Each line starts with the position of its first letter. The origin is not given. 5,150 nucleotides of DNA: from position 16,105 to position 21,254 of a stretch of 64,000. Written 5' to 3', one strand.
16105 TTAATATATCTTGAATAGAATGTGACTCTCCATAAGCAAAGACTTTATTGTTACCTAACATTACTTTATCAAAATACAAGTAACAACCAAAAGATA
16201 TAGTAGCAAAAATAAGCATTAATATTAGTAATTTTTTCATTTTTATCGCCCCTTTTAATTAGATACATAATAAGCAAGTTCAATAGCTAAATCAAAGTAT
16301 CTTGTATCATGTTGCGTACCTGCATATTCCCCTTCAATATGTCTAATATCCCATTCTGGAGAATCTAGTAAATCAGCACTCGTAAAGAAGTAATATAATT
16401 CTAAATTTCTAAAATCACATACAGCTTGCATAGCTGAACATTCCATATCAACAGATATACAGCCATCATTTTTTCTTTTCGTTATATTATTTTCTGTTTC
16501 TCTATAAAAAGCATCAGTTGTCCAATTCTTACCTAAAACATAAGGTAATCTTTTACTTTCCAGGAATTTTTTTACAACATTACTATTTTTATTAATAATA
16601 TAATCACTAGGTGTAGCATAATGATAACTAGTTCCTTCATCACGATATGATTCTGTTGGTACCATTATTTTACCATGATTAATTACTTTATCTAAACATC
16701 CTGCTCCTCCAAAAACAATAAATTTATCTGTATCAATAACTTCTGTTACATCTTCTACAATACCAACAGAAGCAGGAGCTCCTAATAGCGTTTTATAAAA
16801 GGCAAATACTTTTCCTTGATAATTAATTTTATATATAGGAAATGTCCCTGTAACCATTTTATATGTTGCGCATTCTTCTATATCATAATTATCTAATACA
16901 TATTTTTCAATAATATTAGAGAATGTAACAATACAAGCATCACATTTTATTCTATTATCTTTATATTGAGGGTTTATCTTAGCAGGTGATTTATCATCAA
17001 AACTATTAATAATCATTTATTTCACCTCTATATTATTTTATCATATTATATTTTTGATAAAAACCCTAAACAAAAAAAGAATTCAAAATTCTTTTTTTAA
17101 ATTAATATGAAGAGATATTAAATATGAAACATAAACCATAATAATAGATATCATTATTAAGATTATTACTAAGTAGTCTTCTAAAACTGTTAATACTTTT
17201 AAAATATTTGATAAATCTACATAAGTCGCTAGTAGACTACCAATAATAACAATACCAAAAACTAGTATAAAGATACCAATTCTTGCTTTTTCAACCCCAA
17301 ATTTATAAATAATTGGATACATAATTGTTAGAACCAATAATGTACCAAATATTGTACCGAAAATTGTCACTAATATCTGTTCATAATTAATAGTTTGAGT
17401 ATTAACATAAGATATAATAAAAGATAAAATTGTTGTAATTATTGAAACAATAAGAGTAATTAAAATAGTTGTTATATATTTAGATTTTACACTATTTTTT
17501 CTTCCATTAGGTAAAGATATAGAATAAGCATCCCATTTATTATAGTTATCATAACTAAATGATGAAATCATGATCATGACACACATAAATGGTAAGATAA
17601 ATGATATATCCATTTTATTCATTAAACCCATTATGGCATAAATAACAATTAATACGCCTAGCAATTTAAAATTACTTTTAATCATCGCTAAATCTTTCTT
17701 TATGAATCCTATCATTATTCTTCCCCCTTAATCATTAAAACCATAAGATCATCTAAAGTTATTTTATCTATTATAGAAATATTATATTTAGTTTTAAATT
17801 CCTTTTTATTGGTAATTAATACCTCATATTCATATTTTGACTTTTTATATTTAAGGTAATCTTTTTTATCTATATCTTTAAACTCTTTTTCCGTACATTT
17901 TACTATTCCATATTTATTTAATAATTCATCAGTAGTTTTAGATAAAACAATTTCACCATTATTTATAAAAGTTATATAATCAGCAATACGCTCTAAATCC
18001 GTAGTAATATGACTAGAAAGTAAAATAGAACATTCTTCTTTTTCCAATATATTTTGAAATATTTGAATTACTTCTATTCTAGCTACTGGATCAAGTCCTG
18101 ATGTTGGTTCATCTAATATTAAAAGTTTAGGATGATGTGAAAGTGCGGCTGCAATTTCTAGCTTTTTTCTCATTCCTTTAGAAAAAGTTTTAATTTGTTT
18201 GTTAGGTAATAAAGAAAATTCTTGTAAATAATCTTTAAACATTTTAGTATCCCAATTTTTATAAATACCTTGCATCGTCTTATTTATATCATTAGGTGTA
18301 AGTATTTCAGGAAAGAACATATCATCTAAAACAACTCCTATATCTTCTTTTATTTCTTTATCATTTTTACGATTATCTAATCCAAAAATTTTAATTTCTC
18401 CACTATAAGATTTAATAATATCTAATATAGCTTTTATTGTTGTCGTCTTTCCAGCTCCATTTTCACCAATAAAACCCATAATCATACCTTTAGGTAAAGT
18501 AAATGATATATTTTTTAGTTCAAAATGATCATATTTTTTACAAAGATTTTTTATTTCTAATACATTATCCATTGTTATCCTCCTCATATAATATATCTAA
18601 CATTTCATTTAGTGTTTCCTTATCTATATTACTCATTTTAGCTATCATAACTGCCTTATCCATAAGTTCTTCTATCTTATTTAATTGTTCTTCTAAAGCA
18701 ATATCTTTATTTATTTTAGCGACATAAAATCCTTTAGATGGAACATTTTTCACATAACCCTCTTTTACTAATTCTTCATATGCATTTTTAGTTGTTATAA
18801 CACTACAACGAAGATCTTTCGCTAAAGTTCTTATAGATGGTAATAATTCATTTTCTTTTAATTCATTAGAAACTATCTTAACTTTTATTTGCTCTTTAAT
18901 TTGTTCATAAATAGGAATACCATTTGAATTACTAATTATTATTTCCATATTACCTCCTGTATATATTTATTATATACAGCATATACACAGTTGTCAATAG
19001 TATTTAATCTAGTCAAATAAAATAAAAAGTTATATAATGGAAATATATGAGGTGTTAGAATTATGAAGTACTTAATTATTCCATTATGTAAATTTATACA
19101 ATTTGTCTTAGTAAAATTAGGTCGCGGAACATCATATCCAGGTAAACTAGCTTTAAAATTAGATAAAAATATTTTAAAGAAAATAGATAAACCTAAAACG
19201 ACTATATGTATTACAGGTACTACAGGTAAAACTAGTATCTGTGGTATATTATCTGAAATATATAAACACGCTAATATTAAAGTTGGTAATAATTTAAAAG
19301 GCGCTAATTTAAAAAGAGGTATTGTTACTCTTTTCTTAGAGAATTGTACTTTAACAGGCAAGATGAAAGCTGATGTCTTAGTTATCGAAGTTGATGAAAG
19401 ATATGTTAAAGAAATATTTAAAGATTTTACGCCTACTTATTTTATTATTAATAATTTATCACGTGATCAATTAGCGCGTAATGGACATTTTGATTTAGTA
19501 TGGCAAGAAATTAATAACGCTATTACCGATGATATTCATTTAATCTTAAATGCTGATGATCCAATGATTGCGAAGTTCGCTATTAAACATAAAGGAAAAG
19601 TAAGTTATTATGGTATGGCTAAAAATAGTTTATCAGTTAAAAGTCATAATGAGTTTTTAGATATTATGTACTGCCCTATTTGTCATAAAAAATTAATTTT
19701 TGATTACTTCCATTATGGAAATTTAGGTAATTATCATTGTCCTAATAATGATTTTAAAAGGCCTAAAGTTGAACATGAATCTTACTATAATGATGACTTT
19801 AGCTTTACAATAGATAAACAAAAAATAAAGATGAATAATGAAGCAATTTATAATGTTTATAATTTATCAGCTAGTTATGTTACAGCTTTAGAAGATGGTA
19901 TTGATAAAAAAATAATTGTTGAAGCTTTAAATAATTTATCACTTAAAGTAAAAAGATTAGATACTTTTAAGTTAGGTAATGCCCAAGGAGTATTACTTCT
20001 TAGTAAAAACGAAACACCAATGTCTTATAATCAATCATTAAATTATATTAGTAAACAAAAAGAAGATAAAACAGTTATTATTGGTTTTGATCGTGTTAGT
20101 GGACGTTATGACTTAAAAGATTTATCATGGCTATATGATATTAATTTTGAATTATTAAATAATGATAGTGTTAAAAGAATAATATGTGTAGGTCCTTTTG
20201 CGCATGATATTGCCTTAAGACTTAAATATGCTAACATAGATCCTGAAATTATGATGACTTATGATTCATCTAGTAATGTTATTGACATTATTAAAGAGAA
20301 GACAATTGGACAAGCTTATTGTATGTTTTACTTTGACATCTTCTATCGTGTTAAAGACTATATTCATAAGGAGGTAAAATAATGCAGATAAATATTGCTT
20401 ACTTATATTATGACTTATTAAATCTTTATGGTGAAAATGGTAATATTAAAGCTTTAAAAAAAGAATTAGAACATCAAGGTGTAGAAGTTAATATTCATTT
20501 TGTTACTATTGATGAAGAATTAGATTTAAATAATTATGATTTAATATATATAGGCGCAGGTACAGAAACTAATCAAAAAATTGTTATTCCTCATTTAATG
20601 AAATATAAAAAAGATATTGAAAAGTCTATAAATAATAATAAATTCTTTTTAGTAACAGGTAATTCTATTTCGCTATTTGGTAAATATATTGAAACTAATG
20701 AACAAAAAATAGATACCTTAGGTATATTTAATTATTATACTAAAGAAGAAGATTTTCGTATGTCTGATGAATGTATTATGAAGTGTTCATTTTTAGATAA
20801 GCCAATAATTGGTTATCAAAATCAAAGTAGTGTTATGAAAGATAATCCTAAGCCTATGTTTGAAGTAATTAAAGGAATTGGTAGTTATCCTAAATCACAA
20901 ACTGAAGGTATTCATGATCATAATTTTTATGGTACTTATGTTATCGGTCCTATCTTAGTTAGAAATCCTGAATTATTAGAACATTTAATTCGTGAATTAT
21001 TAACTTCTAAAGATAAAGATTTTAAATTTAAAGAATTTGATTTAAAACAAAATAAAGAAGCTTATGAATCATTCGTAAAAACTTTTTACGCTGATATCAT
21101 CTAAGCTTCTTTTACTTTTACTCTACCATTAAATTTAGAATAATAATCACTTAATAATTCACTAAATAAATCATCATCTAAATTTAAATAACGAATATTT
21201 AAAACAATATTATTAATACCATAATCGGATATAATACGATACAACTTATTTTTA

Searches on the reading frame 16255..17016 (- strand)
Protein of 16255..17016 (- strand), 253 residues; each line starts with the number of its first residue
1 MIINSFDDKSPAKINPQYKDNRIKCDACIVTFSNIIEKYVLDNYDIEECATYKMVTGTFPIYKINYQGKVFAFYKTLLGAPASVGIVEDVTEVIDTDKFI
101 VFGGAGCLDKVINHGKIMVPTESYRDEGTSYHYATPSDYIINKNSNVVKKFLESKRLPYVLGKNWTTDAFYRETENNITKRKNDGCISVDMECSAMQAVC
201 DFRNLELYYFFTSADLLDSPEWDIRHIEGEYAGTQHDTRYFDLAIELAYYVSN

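Call 57: search_protein_families(library=pfam, proteins=[window:16255-17016:-], max_evalue=0.0001)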
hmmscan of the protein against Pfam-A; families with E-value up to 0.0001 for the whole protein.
window:16255-17016:- (253 aa): 1 family
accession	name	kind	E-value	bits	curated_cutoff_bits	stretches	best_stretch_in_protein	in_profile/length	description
PF01048.26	PNP_UDP_1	-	4.9e-19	69.1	25.1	1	56-217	29-200/233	Phosphorylase superfamily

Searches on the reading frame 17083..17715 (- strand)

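Call 58: search_protein_families(library=pfam, proteins=[window:17083-17715:-], max_evalue=0.0001)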
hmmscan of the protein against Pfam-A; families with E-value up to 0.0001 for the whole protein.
window:17083-17715:- (210 aa): 1 family
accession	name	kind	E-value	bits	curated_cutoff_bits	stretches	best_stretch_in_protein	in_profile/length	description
PF13346.12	ABC2_membrane_5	-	1.1e-34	120.2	25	1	4-204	2-203/205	ABC-2 family transporter protein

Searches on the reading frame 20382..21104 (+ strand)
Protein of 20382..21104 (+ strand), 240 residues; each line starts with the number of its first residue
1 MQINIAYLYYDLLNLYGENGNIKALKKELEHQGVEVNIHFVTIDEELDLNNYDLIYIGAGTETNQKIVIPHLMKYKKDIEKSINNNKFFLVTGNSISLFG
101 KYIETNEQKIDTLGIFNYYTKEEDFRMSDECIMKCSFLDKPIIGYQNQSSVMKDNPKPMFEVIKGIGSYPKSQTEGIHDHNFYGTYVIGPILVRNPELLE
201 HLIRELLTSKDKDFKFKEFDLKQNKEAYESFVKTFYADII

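Call 58: search_protein_families(library=pfam, proteins=[window:20382-21104:+], max_evalue=0.0001)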
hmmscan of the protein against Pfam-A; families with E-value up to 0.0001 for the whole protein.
window:20382-21104:+ (240 aa): 1 family
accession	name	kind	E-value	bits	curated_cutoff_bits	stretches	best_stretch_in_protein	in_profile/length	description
PF07685.20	GATase_3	-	1.3e-15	58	27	1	4-193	1-193/196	CobB/CobQ-like glutamine amidotransferase domain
